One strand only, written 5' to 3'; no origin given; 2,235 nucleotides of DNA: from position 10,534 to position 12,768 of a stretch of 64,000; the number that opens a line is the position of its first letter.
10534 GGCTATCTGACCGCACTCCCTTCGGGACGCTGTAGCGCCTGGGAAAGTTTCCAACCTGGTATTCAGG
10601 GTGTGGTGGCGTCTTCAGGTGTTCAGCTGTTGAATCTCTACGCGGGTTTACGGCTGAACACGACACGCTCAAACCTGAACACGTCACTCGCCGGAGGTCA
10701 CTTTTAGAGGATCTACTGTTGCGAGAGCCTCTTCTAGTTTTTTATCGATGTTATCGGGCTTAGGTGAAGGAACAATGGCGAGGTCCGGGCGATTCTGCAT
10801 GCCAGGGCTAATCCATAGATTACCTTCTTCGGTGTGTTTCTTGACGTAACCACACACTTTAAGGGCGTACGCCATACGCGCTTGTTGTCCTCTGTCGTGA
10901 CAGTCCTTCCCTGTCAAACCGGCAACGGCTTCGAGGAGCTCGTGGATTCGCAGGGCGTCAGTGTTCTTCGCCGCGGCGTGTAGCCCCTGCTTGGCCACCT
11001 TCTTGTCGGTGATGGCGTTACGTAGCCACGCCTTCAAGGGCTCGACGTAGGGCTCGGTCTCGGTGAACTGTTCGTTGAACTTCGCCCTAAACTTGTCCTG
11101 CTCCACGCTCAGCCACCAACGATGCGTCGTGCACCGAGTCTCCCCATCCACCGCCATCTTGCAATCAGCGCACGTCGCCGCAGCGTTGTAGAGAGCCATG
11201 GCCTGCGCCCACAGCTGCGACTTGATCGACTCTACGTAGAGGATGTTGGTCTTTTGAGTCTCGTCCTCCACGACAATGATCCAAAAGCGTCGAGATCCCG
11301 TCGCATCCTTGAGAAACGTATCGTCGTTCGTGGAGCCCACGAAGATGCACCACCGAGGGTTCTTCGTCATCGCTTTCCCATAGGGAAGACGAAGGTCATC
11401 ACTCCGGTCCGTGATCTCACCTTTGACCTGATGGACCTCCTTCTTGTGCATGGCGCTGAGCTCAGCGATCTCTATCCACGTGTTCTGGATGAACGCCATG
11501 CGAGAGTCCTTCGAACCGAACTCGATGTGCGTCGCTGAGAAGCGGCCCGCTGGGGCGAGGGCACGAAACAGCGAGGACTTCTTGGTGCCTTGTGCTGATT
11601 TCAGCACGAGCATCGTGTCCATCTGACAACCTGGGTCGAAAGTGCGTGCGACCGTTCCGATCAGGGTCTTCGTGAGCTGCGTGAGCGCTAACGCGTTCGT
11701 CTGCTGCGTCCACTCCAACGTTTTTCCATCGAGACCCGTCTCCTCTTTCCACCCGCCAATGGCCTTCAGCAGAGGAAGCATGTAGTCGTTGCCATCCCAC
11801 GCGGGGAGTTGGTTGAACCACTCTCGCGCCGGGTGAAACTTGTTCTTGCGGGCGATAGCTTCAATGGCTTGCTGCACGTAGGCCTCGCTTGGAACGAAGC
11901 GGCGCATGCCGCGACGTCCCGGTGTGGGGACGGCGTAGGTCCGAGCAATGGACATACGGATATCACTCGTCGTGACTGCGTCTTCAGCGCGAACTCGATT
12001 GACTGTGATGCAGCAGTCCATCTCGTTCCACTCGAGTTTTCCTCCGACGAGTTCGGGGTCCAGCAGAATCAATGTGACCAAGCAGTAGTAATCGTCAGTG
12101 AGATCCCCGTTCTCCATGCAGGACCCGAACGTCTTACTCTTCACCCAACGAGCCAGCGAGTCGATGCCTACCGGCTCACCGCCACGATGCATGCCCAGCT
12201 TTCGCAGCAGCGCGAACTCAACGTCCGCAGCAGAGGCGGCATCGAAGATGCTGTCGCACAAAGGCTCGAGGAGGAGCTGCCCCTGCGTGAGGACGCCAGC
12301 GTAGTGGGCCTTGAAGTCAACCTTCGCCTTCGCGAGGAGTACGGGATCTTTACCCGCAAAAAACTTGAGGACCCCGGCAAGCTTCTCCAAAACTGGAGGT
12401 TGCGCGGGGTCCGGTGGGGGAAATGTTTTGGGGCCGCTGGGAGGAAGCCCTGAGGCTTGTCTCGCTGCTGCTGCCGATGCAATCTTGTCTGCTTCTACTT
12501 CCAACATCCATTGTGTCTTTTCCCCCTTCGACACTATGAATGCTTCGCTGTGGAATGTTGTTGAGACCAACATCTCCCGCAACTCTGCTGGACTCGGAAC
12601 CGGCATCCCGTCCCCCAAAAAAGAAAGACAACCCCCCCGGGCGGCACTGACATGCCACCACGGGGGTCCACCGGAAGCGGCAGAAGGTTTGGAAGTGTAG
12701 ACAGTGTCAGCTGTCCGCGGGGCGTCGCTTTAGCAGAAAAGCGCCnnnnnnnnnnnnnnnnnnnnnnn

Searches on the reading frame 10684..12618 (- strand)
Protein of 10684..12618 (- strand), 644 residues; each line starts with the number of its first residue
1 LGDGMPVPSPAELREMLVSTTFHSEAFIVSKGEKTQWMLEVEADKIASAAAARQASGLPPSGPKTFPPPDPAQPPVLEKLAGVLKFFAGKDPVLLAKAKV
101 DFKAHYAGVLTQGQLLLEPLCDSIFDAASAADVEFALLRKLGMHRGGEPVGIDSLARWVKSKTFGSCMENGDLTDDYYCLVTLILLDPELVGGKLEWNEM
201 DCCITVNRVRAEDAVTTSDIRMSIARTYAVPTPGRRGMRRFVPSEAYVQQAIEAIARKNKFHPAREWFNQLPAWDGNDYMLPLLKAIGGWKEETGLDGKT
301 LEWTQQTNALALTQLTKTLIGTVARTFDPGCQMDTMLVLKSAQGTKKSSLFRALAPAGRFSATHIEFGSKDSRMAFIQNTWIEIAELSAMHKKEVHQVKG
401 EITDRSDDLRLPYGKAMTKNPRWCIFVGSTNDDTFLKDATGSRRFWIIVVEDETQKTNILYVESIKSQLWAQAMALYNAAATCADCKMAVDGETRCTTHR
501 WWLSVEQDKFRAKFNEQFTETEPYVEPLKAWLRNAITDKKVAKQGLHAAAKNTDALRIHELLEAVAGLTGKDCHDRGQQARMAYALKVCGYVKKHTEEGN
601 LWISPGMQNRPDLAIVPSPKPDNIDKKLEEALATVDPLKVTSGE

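Call 10: search_protein_families(library=pfam, proteins=[window:10684-12618:-], max_evalue=0.01)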
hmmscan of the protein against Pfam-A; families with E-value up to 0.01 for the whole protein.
window:10684-12618:- (644 aa): 1 family
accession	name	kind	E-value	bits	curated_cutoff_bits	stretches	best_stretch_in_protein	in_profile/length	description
PF05272.17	VapE-like_dom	-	7.5e-54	182.9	25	1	290-482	6-197/217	Virulence-associated protein E-like domain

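Call 11: search_protein_families(library=phrogs, proteins=[window:10684-12618:-], max_evalue=0.001)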
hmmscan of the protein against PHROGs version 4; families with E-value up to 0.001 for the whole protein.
window:10684-12618:- (644 aa): 6 families
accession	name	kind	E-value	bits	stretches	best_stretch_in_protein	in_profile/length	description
phrog_1313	-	DNA, RNA and nucleotide metabolism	7.2e-60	204.5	1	244-598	220-543/568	DNA helicase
phrog_256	-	DNA, RNA and nucleotide metabolism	2.2e-56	192.9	1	182-542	388-711/798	DNA helicase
phrog_15962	-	DNA, RNA and nucleotide metabolism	5.7e-46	158.1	1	247-542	475-744/835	DNA primase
phrog_16593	-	DNA, RNA and nucleotide metabolism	4e-32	112.5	1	245-477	485-701/823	DNA primase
phrog_2249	-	DNA, RNA and nucleotide metabolism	3.1e-31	109.8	1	216-537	429-716/802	DNA primase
phrog_36873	-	DNA, RNA and nucleotide metabolism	1.4e-28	100.2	1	302-478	515-688/1082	DNA helicase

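Call 13: find_related_loci(query=window:10684-12618:-, collection=viral_contigs, flank=6000)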
Query window:10684-12618:- (644 aa) in viral_contigs; peptide patterns used: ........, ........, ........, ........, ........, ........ (x = any residue, [..] = any of these).
1 stretches matched a pattern, but none encodes a relative of the query by tblastn (E <= 1e-3).

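Call 15: find_homologous_proteins(query=window:10684-12618:-, max_evalue=1e-10)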
Query window:10684-12618:- (644 aa): 62 proteins with E <= 1e-10 among 8000 candidates.
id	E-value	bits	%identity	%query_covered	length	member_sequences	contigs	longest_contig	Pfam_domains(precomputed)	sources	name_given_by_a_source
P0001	0.0e+0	1314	100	88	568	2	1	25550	PF05272.18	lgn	-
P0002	0.0e+0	1280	86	99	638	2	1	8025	PF05272.18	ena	-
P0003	0.0e+0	1209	81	99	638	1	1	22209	PF05272.18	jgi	jgi:hypothetical protein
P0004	0.0e+0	1170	78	99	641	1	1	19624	PF05272.18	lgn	-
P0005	0.0e+0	1168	79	99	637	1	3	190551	PF05272.18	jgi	jgi:hypothetical protein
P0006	0.0e+0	1132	76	99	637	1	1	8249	PF05272.18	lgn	-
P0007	0.0e+0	1128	78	97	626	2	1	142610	PF05272.18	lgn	-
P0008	0.0e+0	1100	76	97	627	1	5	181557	PF05272.18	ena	-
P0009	0.0e+0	1080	73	99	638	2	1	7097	PF05272.18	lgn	-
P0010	0.0e+0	1011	69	99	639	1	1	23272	PF05272.18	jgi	jgi:hypothetical protein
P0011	4.1e-293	992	70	96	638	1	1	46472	PF05272.18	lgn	-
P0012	2.2e-285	966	66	99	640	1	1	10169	PF05272.18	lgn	-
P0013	6.9e-273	925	64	99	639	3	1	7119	PF05272.18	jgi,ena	-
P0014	1.8e-267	907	64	95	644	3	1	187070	PF05272.18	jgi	-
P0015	5.3e-259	879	62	99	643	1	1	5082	PF05272.18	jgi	jgi:hypothetical protein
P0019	7.6e-234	796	57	96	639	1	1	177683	PF05272.18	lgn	-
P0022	8.5e-219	746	55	95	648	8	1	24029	PF05272.18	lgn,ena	-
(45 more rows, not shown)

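Call 16: find_encoding_contigs(protein=P0002, flank=4000, max_places=1)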
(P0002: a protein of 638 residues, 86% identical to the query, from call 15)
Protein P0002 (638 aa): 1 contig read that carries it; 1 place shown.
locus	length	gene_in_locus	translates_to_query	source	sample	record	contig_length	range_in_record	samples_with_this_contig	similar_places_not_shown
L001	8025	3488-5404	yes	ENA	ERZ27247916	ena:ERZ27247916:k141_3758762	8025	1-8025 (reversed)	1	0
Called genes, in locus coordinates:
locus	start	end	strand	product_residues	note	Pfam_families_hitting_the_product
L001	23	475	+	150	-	-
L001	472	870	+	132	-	-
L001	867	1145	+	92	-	-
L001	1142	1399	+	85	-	-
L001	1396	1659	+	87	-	-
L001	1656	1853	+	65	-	-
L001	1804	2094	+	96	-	-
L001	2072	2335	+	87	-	-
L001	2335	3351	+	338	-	PF09250:Prim-Pol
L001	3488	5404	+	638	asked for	PF05272:VapE-like_dom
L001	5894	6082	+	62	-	-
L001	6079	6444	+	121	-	-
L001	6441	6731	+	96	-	-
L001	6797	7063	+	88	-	-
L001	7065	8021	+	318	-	-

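Call 17: find_encoding_contigs(protein=P0003, flank=4000, max_places=1)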
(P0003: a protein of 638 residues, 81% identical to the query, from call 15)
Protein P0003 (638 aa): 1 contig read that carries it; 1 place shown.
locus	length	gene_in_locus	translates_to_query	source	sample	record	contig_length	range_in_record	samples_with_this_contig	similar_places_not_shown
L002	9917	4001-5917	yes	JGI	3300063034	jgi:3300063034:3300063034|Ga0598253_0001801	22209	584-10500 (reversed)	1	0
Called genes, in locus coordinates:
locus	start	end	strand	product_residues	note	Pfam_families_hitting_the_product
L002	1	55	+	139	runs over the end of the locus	-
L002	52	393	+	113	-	-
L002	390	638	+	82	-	-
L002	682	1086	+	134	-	-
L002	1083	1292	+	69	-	-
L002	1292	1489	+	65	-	-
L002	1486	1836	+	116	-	-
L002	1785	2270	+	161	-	-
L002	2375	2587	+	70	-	-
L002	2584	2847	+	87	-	-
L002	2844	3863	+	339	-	PF09250:Prim-Pol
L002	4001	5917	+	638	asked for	PF05272:VapE-like_dom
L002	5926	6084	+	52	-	-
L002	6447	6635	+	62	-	-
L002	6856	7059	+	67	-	-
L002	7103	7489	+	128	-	-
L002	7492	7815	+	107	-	-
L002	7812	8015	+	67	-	-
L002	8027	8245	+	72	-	-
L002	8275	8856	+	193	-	PF07460:NUMOD3 (faint)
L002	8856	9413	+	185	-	PF02075:RuvC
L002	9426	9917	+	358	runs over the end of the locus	?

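Call 18: find_encoding_contigs(protein=P0005, flank=4000, max_places=1)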
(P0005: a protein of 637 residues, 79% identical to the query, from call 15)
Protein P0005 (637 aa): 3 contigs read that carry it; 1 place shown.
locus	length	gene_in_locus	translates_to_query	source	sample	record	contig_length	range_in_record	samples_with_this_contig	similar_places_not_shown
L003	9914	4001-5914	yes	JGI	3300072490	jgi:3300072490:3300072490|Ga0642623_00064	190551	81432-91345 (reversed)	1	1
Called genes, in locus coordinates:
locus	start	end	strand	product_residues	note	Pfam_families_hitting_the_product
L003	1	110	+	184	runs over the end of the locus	-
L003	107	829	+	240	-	-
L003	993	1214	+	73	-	-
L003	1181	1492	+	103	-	-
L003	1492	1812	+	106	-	-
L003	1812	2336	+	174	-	-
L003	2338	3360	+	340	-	PF09250:Prim-Pol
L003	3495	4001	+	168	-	-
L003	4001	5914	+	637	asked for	PF05272:VapE-like_dom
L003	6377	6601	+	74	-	PF13223:DUF4031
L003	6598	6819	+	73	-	-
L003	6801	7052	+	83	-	-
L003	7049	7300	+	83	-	-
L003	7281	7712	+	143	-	-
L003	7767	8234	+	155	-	-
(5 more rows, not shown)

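Call 19: find_encoding_contigs(protein=P0008, flank=4000, max_places=1)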
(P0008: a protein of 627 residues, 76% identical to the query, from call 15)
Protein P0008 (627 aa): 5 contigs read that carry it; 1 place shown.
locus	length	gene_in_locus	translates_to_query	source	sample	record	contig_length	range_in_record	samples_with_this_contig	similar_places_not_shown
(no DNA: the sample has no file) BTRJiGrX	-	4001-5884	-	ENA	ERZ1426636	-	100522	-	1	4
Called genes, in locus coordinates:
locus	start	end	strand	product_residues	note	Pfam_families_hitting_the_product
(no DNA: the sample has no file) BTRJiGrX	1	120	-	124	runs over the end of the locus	-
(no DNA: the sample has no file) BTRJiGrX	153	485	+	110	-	-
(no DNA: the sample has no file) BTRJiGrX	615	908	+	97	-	-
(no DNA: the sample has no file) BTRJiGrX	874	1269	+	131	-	-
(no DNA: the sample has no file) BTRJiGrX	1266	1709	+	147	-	-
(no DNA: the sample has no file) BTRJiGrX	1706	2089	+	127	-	-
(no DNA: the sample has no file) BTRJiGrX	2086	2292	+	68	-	-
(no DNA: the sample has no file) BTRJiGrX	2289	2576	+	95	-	-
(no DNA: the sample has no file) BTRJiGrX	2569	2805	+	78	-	-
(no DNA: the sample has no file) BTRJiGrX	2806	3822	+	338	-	PF09250:Prim-Pol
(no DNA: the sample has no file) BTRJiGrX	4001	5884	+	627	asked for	PF05272:VapE-like_dom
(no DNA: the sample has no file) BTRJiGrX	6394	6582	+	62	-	-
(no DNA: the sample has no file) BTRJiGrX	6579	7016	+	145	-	-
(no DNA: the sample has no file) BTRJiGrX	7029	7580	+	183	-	PF02075:RuvC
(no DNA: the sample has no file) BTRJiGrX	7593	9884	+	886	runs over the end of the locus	PF08471:Ribonuc_red_2_N, PF00317:Ribonuc_red_lgN, PF02867:Ribonuc_red_lgC, PF12637:TSCPD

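Call 23: find_related_loci(query=A2, collection=metagenome_contigs, flank=4000)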
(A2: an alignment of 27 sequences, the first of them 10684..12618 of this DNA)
Query A2 (644 aa) in metagenome_contigs; peptide patterns used: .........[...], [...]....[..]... (x = any residue, [..] = any of these).
332 stretches matched a pattern; 164 encode a relative of the query (tblastn E <= 1e-3); the best 80 are kept; 80 distinct loci.
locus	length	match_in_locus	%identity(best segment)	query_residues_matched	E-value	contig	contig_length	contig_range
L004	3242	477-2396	86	1-640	0e+0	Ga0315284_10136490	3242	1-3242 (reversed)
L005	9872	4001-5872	65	1-619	0e+0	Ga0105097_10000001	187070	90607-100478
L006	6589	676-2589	64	2-639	0e+0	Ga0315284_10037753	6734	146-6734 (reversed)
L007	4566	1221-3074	56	2-616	0e+0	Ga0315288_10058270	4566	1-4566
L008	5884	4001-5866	56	1-619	0e+0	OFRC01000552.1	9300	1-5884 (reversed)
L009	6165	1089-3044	40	6-634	7e-134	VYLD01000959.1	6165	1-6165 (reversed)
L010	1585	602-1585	50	5-339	4e-100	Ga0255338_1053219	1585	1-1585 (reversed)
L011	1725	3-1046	42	267-608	1e-77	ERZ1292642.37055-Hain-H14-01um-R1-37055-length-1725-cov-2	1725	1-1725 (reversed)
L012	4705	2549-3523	34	251-595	1e-47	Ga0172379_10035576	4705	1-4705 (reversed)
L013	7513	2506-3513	30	240-595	2e-45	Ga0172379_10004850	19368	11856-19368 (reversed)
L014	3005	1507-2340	32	241-541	6e-43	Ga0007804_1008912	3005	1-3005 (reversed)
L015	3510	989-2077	28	178-593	3e-41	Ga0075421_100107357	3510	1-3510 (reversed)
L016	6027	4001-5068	29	181-593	4e-40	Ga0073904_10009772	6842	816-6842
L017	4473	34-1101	28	181-593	2e-39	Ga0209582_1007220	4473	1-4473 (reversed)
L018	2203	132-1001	30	254-593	1e-39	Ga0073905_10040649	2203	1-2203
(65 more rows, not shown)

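Call 24: find_encoding_contigs(protein=P0004, flank=4000, max_places=1)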
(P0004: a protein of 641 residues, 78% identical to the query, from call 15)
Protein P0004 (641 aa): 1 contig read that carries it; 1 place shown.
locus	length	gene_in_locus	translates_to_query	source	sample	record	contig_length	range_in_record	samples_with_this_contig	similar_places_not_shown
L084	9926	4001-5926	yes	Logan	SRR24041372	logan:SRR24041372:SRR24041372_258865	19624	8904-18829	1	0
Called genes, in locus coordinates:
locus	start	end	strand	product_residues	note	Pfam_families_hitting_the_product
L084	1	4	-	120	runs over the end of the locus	-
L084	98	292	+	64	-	-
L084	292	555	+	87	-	-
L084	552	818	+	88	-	-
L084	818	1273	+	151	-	-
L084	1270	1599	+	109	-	-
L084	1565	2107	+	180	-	-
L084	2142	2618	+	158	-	-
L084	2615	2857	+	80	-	-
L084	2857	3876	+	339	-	PF09250:Prim-Pol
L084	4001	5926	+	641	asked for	PF05272:VapE-like_dom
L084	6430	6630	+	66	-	-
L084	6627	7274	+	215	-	-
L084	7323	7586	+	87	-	-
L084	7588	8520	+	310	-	-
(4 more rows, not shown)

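Call 25: find_encoding_contigs(protein=P0007, flank=4000, max_places=1)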
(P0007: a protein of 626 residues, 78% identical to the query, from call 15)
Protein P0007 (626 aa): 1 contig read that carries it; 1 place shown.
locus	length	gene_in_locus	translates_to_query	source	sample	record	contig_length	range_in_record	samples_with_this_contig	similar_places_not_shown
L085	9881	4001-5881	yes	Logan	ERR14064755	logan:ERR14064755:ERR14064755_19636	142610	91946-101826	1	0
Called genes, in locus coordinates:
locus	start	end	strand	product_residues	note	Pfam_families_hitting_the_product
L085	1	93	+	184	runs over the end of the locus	-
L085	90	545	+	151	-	-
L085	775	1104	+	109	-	-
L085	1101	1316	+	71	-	-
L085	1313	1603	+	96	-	-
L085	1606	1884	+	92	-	-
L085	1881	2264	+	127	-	-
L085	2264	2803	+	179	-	-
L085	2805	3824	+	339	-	PF09250:Prim-Pol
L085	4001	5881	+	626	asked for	PF05272:VapE-like_dom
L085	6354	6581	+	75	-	PF13223:DUF4031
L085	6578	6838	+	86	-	-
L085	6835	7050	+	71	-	-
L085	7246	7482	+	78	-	-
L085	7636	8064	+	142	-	-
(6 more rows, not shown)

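Call 26: find_encoding_contigs(protein=P0010, flank=4000, max_places=1)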
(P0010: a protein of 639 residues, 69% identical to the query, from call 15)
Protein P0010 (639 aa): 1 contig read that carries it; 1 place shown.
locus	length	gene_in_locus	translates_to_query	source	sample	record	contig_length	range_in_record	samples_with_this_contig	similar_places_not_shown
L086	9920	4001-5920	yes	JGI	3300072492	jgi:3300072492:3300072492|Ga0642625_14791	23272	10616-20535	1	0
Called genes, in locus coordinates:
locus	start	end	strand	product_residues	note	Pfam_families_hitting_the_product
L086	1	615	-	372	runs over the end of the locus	-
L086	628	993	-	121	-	-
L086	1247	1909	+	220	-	-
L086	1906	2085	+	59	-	-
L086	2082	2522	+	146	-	-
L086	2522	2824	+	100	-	-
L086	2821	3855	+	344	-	PF09250:Prim-Pol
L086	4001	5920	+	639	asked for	PF05272:VapE-like_dom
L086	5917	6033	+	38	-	-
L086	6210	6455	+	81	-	-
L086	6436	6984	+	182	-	-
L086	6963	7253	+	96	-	PF13223:DUF4031 (weak)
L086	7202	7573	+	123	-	PF12961:DUF3850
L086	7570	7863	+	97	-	-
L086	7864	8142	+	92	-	-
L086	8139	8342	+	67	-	-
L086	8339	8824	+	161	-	-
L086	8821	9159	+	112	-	-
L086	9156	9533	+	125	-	-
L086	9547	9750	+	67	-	-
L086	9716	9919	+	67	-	-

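Call 27: find_encoding_contigs(protein=P0011, flank=4000, max_places=1)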
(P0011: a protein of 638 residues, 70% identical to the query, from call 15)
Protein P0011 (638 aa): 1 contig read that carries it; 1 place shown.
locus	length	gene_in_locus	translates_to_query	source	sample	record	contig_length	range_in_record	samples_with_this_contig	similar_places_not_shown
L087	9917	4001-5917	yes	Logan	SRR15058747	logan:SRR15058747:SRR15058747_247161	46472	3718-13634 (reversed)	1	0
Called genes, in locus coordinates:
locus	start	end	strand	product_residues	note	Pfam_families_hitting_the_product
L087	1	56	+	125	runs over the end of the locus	-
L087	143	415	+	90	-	-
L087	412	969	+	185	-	-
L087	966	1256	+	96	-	-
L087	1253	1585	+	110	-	-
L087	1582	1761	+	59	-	-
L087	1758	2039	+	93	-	-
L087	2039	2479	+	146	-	-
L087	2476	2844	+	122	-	-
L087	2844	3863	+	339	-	PF09250:Prim-Pol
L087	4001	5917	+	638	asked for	PF05272:VapE-like_dom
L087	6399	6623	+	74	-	PF13223:DUF4031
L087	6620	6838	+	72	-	-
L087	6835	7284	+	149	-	-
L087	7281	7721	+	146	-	-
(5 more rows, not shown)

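Call 28: find_encoding_contigs(protein=P0019, flank=4000, max_places=1)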
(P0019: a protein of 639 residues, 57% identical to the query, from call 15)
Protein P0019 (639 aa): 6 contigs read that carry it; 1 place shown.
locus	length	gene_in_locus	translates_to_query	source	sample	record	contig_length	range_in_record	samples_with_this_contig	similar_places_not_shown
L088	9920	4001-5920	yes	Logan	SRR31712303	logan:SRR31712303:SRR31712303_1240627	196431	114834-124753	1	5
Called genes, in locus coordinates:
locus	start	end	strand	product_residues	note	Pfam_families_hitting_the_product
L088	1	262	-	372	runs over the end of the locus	-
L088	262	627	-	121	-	-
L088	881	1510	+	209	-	-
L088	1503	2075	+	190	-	PF00588:SpoU_methylase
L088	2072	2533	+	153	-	-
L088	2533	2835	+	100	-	-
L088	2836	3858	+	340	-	PF09250:Prim-Pol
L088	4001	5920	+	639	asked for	PF05272:VapE-like_dom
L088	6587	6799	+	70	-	-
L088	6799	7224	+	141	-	PF12961:DUF3850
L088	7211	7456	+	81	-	-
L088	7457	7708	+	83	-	-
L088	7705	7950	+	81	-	-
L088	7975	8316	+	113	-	-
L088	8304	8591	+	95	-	-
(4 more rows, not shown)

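Call 29: find_encoding_contigs(protein=P0022, flank=4000, max_places=1)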
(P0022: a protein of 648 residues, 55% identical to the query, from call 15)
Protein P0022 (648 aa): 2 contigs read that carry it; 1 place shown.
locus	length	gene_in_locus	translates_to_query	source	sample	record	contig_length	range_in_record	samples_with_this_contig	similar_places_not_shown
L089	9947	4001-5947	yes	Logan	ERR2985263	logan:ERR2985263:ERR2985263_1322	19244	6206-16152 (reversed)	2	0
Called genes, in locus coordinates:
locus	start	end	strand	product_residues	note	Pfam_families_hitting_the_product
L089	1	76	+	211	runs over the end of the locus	PF04447:dATP-dGTP_PPHyd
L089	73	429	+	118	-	-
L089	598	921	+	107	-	-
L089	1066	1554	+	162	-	-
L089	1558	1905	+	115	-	-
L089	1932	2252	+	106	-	-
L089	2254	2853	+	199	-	-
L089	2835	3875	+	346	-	PF09250:Prim-Pol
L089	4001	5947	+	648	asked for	PF05272:VapE-like_dom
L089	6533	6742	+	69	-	-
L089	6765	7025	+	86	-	-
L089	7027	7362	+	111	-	-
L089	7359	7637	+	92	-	-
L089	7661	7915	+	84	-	-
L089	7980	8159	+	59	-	-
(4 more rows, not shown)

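Call 40: search_solved_structures(query=A2, max_evalue=1)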
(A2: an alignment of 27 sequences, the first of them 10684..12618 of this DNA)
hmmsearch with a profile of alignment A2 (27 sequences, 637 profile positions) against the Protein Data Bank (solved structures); distinct sequences matched with E-value up to 1: 2.
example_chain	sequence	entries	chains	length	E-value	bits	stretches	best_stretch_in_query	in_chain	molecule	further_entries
7pds_A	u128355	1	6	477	1.3e-40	142.7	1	182-476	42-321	Similar to D. nodosus vapE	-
2y8e_A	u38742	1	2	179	0.017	16.8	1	228-308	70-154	RAB-PROTEIN 6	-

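Call 43: search_dna_similar(query=window:10684-12618:-, collection=phages, mode=protein, max_rows=15)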
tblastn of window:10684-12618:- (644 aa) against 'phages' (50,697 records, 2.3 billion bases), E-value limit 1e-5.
Records with a match: 714; places in all: 714; records where one place covers at least 80% of the query: 0.
Best place of each record, by identity: <60% 714.
By first word of the organism name: Streptococcus 123; Bacteroides 105; Staphylococcus 87; Xanthomonas 46; Bacteriophage 27; Phocaeicola 24; Paenibacillus 24; Rhodobacter 23; Leuconostoc 22; Clostridium 20; and 66 more.
By host as written in the record: - 55; Staphylococcus aureus 34; Rhodobacter capsulatus YW1 23; Xanthomonas oryzae pv. oryzae 14; Corynebacterium xerosis 13; Clostridium perfringens 12; Bacteroides thetaiotaomicron VPI-5482 10; Paenibacillus larvae 2017 10; and 357 more.
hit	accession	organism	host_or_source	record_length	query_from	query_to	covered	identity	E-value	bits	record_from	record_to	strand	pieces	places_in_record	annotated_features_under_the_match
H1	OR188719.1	Pseudomonas phage LPPA36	Pseudomonas aeruginosa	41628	170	554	60%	27.9%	3e-29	130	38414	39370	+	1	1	hypothetical protein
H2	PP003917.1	Pseudomonas phage vB_Pae_U5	Pseudomonas aeruginosa ST773 ...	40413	170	554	60%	27.9%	4e-29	130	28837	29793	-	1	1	DNA primase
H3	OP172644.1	Bacteroides phage BC669P1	Bacteroides caccae DA669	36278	187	532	54%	30.6%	5e-34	145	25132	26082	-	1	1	hypothetical protein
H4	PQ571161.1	Pseudomonas phage Haddon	Pseudomonas aeruginosa PA14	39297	170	554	60%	27.4%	3e-27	124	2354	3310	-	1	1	DNA helicase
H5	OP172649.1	Bacteroides phage BC679P3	Bacteroides caccae DA679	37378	187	495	48%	32.9%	2e-33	143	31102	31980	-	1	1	hypothetical protein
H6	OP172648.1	Bacteroides phage BC679P2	Bacteroides caccae DA679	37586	187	495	48%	32.9%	2e-33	143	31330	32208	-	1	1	hypothetical protein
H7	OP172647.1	Bacteroides phage BC679P1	Bacteroides caccae DA679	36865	187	495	48%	32.9%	2e-33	143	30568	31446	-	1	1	hypothetical protein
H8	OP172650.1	Bacteroides phage BC679P4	Bacteroides caccae DA679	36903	187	495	48%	32.9%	2e-33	143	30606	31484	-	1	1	hypothetical protein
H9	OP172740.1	Phocaeicola phage BV200P1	Phocaeicola vulgatus DA200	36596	215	532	49%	31.8%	2e-27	124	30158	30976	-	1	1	hypothetical protein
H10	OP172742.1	Phocaeicola phage BV283P2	Phocaeicola vulgatus DA283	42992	215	532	49%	31.8%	2e-27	124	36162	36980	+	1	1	hypothetical protein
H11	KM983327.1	Clostridium phage phiCT453A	Clostridium tetani ATCC 453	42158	128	477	54%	28.7%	2e-26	121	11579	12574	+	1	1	virulence-associated E domain-containing protein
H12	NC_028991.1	Clostridium phage phiCT453A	Clostridium tetani ATCC 453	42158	128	477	54%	28.7%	2e-26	121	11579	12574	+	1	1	DNA helicase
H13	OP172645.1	Bacteroides phage BC669P2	Bacteroides caccae DA669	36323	187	523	52%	29.7%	6e-32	139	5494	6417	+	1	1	hypothetical protein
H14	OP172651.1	Bacteroides phage BC679P5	Bacteroides caccae DA679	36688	187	495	48%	32.3%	4e-33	142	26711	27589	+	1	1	hypothetical protein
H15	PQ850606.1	Escherichia phage HeidiAbel_Bas97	Escherichia coli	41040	248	621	58%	26.6%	1e-16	91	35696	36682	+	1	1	DNA primase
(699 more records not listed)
